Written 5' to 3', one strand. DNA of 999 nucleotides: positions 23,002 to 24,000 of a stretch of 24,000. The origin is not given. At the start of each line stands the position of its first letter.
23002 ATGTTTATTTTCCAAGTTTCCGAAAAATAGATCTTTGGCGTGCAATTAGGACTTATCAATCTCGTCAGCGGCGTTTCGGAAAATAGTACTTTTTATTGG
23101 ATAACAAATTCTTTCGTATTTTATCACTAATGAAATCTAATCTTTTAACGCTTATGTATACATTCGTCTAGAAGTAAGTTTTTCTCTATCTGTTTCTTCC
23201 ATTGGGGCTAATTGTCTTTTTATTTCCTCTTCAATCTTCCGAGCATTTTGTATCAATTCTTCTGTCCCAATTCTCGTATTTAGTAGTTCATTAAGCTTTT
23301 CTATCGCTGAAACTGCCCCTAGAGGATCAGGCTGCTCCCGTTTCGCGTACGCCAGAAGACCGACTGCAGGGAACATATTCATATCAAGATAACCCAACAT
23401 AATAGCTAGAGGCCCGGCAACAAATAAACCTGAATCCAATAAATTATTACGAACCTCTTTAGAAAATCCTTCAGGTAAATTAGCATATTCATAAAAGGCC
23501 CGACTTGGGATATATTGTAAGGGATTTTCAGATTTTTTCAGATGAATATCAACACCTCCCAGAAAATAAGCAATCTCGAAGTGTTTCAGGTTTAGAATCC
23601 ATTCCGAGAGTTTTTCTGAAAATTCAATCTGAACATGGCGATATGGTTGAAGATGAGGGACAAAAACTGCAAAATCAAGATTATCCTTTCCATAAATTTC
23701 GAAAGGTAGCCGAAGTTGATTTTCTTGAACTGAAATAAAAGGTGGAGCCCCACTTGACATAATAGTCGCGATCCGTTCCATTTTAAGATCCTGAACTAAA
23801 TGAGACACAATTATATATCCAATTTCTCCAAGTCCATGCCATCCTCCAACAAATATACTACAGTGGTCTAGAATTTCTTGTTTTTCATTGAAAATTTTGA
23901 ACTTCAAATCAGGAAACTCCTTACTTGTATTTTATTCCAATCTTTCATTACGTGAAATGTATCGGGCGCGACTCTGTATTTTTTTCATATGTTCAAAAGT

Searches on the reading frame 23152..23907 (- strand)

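Call 62: search_protein_families(library=pfam, proteins=[window:23152-23907:-], max_evalue=0.001)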
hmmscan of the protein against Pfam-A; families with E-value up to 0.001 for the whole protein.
window:23152-23907:- (251 aa): 1 family
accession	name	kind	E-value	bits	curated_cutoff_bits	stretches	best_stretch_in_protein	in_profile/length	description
PF09754.15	PAC2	-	3.3e-29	102.7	25.8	1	20-232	2-214/215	PAC2 family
